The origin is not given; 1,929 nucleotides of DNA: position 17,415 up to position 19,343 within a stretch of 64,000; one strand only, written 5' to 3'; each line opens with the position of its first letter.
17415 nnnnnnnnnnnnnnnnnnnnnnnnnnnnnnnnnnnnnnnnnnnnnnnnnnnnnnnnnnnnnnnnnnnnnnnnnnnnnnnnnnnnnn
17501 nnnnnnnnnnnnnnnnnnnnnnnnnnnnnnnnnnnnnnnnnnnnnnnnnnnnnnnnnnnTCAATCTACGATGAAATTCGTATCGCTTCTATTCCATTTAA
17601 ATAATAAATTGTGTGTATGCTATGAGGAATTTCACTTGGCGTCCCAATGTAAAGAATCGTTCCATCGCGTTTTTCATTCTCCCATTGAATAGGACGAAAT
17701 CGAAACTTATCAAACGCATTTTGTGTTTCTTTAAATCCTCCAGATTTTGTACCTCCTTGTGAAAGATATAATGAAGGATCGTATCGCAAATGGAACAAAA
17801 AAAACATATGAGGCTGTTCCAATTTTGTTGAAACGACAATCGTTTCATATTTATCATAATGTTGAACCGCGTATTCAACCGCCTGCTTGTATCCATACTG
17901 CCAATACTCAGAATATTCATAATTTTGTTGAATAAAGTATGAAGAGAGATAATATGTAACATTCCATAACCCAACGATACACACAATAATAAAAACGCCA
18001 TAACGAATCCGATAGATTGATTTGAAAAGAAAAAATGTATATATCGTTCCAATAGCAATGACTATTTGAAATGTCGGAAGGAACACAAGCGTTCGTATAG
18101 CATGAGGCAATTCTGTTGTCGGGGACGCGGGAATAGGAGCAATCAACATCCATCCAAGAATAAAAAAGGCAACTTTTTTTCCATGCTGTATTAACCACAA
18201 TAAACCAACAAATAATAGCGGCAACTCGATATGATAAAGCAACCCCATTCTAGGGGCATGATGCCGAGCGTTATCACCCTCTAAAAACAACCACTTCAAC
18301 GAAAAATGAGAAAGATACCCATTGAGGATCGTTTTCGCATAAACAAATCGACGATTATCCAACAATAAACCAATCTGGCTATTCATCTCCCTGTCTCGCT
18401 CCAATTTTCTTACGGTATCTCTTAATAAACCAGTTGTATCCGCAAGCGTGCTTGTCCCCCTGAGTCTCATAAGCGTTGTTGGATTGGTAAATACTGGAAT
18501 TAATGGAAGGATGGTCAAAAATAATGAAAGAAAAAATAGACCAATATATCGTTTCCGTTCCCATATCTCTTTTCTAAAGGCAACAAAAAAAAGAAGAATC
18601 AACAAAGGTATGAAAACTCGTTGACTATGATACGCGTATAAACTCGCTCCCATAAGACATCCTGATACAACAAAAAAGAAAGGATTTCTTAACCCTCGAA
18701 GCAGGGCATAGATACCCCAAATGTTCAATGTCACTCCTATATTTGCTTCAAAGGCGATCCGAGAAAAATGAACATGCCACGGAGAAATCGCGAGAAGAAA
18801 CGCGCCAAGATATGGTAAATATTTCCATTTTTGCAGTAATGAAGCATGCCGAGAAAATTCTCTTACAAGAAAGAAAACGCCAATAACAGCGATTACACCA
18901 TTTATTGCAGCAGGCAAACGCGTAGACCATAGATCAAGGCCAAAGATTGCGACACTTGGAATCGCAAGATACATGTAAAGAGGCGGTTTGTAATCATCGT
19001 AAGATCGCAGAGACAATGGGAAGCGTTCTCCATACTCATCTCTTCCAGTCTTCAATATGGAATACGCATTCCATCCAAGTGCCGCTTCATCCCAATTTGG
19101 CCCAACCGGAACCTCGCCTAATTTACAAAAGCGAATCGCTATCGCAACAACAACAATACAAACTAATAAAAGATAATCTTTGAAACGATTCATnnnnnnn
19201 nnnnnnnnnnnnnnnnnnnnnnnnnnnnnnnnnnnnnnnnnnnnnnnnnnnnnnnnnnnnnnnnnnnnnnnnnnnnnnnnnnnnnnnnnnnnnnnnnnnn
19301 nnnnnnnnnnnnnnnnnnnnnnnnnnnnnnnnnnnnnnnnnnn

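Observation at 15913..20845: Tandem triplet of PMT/ArnT-like GT-C genes, with two further copies at 25871-27550 and 29129-30838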

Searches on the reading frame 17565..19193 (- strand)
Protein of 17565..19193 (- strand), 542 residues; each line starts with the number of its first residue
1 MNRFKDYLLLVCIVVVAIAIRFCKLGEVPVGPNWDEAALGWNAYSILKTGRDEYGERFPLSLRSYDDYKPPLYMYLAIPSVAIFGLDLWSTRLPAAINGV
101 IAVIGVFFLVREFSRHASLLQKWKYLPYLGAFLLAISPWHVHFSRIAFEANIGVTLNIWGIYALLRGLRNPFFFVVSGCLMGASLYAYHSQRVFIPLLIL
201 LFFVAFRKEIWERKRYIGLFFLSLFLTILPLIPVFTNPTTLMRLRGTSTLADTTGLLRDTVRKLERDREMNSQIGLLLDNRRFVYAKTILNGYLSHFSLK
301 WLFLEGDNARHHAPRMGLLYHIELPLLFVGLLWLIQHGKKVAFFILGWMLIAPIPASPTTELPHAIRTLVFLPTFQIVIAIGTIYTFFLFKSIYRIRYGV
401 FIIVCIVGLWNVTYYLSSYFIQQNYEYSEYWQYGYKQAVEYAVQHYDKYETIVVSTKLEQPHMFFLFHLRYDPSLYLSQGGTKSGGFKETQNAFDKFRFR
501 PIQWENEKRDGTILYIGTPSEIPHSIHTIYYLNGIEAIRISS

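Call 5: search_protein_families(library=pfam, proteins=[window:17565-19193:-], max_evalue=0.01)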
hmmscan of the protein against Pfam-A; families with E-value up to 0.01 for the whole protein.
window:17565-19193:- (542 aa): 1 family
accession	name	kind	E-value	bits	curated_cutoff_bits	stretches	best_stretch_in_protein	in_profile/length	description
PF13231.12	PMT_2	-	1.6e-09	38.6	26.1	1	69-226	2-153/160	Dolichyl-phosphate-mannose-protein mannosyltransferase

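Call 12: search_protein_families(library=ncbifam, proteins=[window:17565-19193:-], max_evalue=0.01)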
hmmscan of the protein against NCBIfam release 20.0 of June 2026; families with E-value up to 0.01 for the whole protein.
window:17565-19193:- (542 aa): 0 families

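Call 14: find_homologous_proteins(query=window:17565-19193:-)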
Query window:17565-19193:- (542 aa): 3971 proteins with E <= 0.001 among 8000 candidates; the best 120 are listed.
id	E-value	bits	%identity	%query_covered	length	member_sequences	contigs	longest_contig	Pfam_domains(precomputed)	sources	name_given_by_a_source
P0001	0.0e+0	1244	100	100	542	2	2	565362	PF13231.13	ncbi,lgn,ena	-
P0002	1.1e-259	881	70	100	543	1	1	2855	-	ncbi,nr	ncbi:MAG: hypothetical protein N3A54_06090 [Patescibacteria group bacterium]|nr:hypothetical protein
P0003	5.0e-237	806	64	99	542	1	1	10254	PF13231.13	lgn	-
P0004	9.1e-231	786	63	100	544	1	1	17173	PF13231.13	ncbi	-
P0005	2.8e-221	754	62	100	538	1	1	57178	PF13231.13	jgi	jgi:4-amino-4-deoxy-L-arabinose transferase-like glycosyltransferase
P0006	2.8e-212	725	61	99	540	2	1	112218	-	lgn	-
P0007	5.8e-204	697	59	97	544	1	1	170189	PF13231.13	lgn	-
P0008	8.4e-203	693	59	99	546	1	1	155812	PF13231.13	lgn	-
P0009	1.8e-202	692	57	96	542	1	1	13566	PF13231.13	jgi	jgi:4-amino-4-deoxy-L-arabinose transferase-like glycosyltransferase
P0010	4.3e-201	688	57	100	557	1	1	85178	PF13231.13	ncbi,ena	-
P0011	6.6e-201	687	57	100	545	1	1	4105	PF13231.13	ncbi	-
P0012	1.2e-200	686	56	100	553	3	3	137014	PF13231.13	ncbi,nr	ncbi:glycosyltransferase family 39 protein [Patescibacteria group bacterium]|nr:glycosyltransferase 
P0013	2.4e-200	685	58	99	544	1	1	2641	PF13231.13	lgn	-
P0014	3.0e-200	685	59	99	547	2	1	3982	PF13231.13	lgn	-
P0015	3.5e-200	685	58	100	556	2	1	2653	PF13231.13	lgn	-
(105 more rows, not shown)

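Call 15: find_encoding_contigs(protein=window:17565-19193:-, flank=10000, max_places=6)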
Protein window:17565-19193:- (542 aa): 2 contigs read that carry it; 1 place shown.
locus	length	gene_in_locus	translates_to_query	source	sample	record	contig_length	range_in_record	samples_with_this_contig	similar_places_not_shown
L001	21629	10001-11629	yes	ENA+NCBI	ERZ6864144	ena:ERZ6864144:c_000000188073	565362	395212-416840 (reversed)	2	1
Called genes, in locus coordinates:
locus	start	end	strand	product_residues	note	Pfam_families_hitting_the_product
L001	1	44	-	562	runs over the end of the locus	PF02366:PMT, PF13231:PMT_2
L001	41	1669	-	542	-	PF10131:PTPS_related (weak)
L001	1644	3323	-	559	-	PF13231:PMT_2 (weak)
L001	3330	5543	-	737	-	PF09586:YfhO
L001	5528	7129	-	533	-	-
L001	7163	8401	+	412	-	PF09594:GT87 (weak), PF13231:PMT_2 (weak)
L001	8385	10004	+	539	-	PF02366:PMT, PF13231:PMT_2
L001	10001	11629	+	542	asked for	PF13231:PMT_2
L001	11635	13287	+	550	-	-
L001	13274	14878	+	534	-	PF02516:STT3 (weak), PF09586:YfhO (faint), PF10131:PTPS_related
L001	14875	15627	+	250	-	PF00535:Glycos_transf_2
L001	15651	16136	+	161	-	-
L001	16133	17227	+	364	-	PF26314:MptA_B_family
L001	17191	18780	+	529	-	-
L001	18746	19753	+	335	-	PF13579:Glyco_trans_4_4 (weak), PF13439:Glyco_transf_4, PF00534:Glycos_transf_1, PF13692:Glyco_trans_1_4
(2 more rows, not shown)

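Call 25: predict_structure(alignment_id=A2)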
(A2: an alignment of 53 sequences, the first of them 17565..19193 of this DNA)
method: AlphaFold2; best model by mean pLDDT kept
length: 542 residues; sequences in the alignment: 53
mean_pLDDT: 87.1   pTM: 0.89
mean pLDDT of the five models: 87.1, 86.7, 85.6, 83.4, 82.7
residues with pLDDT >= 90: 303; 70-90: 182; 50-70: 41; < 50: 16
segments of 3 or more residues with pLDDT < 50: 242-256
pLDDT, mean of each block of 10 residues (from residue 1): 79 97 90 88 96 88 69 93 96 96 98 95 96 93 86 96 97 97 90 94 97 93 93 65 44 50 77 80 77 86 71 74 92 96 97 83 77 95 92 80 88 89 76 89 97 90 93 94 67 90 94 96 94 92 95
secondary structure, 60 per line:
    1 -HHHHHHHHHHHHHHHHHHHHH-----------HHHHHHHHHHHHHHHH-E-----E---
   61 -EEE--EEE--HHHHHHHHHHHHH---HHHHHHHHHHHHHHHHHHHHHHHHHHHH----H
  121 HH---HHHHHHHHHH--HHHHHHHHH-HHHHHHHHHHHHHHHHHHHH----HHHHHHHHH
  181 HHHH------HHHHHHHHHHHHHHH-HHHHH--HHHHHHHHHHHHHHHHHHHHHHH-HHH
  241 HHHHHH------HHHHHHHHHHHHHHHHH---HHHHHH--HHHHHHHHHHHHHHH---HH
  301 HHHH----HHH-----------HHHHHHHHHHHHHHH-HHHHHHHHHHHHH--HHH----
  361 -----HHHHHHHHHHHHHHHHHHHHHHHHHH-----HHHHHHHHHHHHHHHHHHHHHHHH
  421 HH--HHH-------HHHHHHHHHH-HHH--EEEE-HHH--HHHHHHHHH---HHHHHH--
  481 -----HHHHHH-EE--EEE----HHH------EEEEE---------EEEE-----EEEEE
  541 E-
elements in order: H2-22 H34-49 E62-64 E67-69 H72-84 H88-115 H126-135 H138-146 H148-167 H172-184 H191-205 H207-211 H214-236 H238-246 H253-269 H273-278 H281-295 H299-304 H323-337 H339-351 H366-391 H397-422 H435-444 E451-454 H461-469 H473-478 H486-491 E497-499 E513-517 E527-530 E536-541

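Call 27: fold_search(model_id=the predicted structure, library=pdb)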
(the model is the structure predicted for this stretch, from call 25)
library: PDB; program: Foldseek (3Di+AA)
matches with E <= 10: 295; with E <= 0.001: 23
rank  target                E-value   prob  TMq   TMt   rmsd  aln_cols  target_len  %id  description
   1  8b6l_I                4.5e-08  1.00  0.50  0.41  13.1       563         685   13  Subtomogram average of the human Sec61-TRAP-OSTA-translocon (released 2022-12-07)
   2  7e9s_A                7.4e-08  1.00  0.52  0.34  12.3       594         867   13  Archaeal oligosaccharyltransferase AglB from Archaeoglobus fulgidus in complex with an inhibitory peptide and a dolich (released 2021-09-08)
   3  9n9j_I                2.2e-07  1.00  0.53  0.42  13.4       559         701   12  Structure of a GRP94 folding intermediate engaged with a CCDC134- and FKBP11-bound secretory translocon (released 2025-11-19)
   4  5ezm                  2.8e-07  1.00  0.50  0.51  11.7       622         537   13  Crystal Structure of ArnT from Cupriavidus metallidurans in the apo state (released 2016-02-17)
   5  6s7t_A                3.3e-07  1.00  0.54  0.42  13.0       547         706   12  Cryo-EM structure of human oligosaccharyltransferase complex OST-B (released 2019-12-18)
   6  3wak                  3.6e-07  1.00  0.48  0.32  13.4       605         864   14  Crystal structure of the Archaeoglobus fulgidus oligosaccharyltransferase (O29867_ARCFU) in the apo form (released 2013-10-30)
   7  8agc_A                3.7e-07  1.00  0.52  0.42  12.9       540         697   11  Structure of yeast oligosaccharylransferase complex with lipid-linked oligosaccharide and non-acceptor peptide bound (released 2022-12-07)
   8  5f15                  4.1e-07  1.00  0.52  0.52  11.6       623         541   12  Crystal Structure of ArnT from Cupriavidus metallidurans bound to Undecaprenyl phosphate (released 2016-02-17)
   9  3waj                  1.0e-06  1.00  0.48  0.35  12.9       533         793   15  Crystal structure of the Archaeoglobus fulgidus oligosaccharyltransferase (O29867_ARCFU) complex with Zn and sulfate (released 2013-10-30)
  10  7oci_F                1.5e-06  1.00  0.49  0.42  12.2       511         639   11  Cryo-EM structure of yeast Ost6p containing oligosaccharyltransferase complex (released 2022-02-16)
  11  8age_A                1.5e-06  1.00  0.45  0.39  12.4       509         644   12  Structure of yeast oligosaccharylransferase complex with acceptor peptide bound (released 2022-12-07)
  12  6ezn_F                2.2e-06  1.00  0.49  0.42  10.8       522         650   12  Cryo-EM structure of the yeast oligosaccharyltransferase (OST) complex (released 2018-01-17)
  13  8pn9_A                4.6e-06  1.00  0.51  0.44  13.2       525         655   12  Structure of human oligosaccharyltransferase OST-A complex bound to NGI-1 (released 2024-05-08)
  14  8agb_A                6.5e-06  1.00  0.48  0.42  12.7       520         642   10  Structure of yeast oligosaccharylransferase complex with lipid-linked oligosaccharide bound (released 2022-12-07)
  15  5ogl_A                8.9e-06  1.00  0.49  0.39  11.3       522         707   11  Structure of bacterial oligosaccharyltransferase PglB in complex with an acceptor peptide and an lipid-linked oligosac (released 2017-10-25)
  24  6p25_B                1.0e-03  1.00  0.32  0.26   5.3       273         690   15  Structure of S. cerevisiae protein O-mannosyltransferase Pmt1-Pmt2 complex bound to the sugar donor and a peptide acce (released 2019-07-10)
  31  6p25_A                5.4e-03  1.00  0.29  0.22  17.2       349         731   14  Structure of S. cerevisiae protein O-mannosyltransferase Pmt1-Pmt2 complex bound to the sugar donor and a peptide acce (released 2019-07-10)
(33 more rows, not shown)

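Call 30: find_related_loci(query=A2, collection=genome_contigs, flank=10000)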
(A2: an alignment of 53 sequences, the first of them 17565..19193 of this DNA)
Query A2 (542 aa) in genome_contigs; peptide patterns used: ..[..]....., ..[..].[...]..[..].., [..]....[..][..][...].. (x = any residue, [..] = any of these).
600 stretches matched a pattern (row limit reached: there are more); 558 encode a relative of the query (tblastn E <= 1e-3); the best 80 are kept; 80 distinct loci.
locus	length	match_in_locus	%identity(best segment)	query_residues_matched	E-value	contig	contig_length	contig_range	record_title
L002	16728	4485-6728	63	1-541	0e+0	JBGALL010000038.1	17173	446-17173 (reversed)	MAG: Candidatus Woesebacteria bacterium isolate MAG_MBR_H10.109 MBRH10-109_opera_contig_11300, whole genome shotgun sequ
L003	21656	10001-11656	56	1-542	0e+0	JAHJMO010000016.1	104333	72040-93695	MAG: Patescibacteria group bacterium isolate Old_saline.mb.45 Old_saline.mb.45_k141_431564, whole genome shotgun sequenc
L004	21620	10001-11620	56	2-542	0e+0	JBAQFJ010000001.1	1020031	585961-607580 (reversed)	MAG: Microgenomates group bacterium isolate MFD12003_ilm_asm_bin4 k127_26405, whole genome shotgun sequence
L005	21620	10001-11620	56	2-542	0e+0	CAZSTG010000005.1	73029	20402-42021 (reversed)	MAG TPA_asm: uncultured Gammaproteobacteria bacterium isolate SRP294416_co1_745 genome assembly, contig: NODE_429_length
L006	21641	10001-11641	56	4-542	0e+0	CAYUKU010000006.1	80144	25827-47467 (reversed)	MAG TPA_asm: uncultured Gammaproteobacteria bacterium isolate binchicken_co58_53 genome assembly, contig: NODE_235_lengt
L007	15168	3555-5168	54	3-542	0e+0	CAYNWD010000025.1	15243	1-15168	MAG TPA_asm: uncultured Gammaproteobacteria bacterium isolate binchicken_co38_90 genome assembly, contig: NODE_8234_leng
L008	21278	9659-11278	56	1-542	0e+0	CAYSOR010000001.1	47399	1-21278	MAG TPA_asm: uncultured Gammaproteobacteria bacterium isolate binchicken_co266_188 genome assembly, contig: NODE_1458_le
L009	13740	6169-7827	52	2-542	0e+0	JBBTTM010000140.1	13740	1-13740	MAG: Patescibacteria group bacterium isolate H52-bin113_1 H52_bin113_1_000000000140, whole genome shotgun sequence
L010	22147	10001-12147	57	8-542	0e+0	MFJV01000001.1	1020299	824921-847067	MAG: Candidatus Gottesmanbacteria bacterium RIFCSPLOWO2_01_FULL_43_11b rifcsplowo2_01_scaffold_30, whole genome shotgun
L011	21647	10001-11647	53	9-542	0e+0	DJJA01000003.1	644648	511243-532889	MAG TPA_asm: Candidatus Gottesmanbacteria bacterium UBA6580 UBA6580_contig_80, whole genome shotgun sequence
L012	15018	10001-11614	53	1-542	0e+0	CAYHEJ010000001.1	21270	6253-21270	MAG TPA_asm: uncultured Gammaproteobacteria bacterium isolate ERP119705_co10_156 genome assembly, contig: NODE_2077_leng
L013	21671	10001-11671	54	1-542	0e+0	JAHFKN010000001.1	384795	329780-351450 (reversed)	MAG: Candidatus Gottesmanbacteria bacterium isolate nzgw410 NODE_16_length_384796_cov_19.669238, whole genome shotgun se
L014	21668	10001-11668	53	1-542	0e+0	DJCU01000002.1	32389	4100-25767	MAG TPA_asm: Candidatus Gottesmanbacteria bacterium UBA5942 UBA5942_contig_686, whole genome shotgun sequence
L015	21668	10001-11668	55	1-541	0e+0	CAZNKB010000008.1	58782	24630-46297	MAG TPA_asm: uncultured Gammaproteobacteria bacterium isolate SRP173033_co3_60 genome assembly, contig: NODE_464_length_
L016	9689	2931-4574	53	1-542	0e+0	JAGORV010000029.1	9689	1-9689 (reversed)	Candidatus Woesebacteria bacterium isolate Gw_Eff_bin_29 Gw_Eff_18762_length_9689_cov_6.793976, whole genome shotgun seq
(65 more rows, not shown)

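Call 82: search_solved_structures(query=A2, max_evalue=10, show_alignments=4)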
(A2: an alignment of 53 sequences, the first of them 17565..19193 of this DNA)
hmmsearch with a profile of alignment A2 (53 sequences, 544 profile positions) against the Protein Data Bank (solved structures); distinct sequences matched with E-value up to 10: 6.
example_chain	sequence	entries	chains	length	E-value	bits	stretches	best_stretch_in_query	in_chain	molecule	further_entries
5ezm_A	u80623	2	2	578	0.033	16.2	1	68-231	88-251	4-amino-4-deoxy-L-arabinose transferase or related glycosyltransferases of PMT family | 4-amino-4-deoxy-L-arabinose (L-Ara4N) transferase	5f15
6el2_A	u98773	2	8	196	0.16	14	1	405-471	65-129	Transcriptional regulator TetR family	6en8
6iqw_C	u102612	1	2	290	0.58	12.1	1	480-525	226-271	Csm3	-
6muu_C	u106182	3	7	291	0.58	12.1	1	480-525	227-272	Uncharacterized protein Csm3 | Csm3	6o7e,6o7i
6mur_C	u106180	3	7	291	0.58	12.1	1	480-525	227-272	Uncharacterized protein Csm3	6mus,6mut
6o7h_C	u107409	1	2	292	0.58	12.1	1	480-525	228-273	Csm3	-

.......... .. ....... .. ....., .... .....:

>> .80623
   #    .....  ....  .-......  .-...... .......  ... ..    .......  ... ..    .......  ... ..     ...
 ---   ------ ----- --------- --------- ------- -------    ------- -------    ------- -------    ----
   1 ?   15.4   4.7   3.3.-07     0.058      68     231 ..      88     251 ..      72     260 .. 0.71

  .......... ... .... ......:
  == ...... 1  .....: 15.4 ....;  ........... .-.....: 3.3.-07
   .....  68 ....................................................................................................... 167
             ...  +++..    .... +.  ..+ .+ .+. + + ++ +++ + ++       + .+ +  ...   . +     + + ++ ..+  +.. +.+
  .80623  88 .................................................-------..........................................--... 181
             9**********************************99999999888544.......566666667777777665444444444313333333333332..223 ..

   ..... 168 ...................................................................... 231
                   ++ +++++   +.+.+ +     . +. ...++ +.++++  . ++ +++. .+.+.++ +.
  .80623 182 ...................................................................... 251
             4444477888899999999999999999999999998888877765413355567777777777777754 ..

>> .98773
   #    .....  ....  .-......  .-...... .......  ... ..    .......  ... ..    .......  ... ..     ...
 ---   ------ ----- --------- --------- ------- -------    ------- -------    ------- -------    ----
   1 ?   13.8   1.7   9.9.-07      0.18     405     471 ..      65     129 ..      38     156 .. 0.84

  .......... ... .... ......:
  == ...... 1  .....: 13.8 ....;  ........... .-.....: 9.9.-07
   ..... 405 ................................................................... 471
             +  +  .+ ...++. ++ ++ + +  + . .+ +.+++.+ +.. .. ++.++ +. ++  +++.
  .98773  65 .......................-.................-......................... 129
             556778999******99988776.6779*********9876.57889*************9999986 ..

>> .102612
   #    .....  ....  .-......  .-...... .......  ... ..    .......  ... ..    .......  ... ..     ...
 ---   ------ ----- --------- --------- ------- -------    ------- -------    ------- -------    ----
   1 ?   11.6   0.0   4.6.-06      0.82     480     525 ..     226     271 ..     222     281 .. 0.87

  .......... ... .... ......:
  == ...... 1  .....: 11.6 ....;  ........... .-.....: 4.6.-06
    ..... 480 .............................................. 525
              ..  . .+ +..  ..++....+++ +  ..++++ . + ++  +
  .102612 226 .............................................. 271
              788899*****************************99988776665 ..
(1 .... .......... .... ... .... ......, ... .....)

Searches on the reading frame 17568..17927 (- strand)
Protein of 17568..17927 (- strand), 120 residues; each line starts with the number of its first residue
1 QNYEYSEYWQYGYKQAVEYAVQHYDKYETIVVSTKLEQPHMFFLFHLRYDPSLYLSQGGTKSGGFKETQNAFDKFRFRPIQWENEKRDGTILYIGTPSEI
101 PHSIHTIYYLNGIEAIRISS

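Call 73: predict_structure(alignment_id=A4)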
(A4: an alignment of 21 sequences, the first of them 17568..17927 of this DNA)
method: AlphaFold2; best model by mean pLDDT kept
length: 120 residues; sequences in the alignment: 21
mean_pLDDT: 89.0   pTM: 0.83
mean pLDDT of the five models: 89.0, 88.6, 87.7, 87.4, 85.6
residues with pLDDT >= 90: 83; 70-90: 27; 50-70: 9; < 50: 1
segments of 3 or more residues with pLDDT < 50: none
pLDDT, mean of each block of 10 residues (from residue 1): 81 95 97 91 92 81 55 92 96 97 95 96
secondary structure, 60 per line:
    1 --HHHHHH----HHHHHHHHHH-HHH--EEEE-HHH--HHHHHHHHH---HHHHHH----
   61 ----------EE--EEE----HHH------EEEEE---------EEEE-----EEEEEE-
elements in order: H3-8 H13-22 E29-32 H39-47 H51-56 E75-77 E91-95 E105-108 E114-119
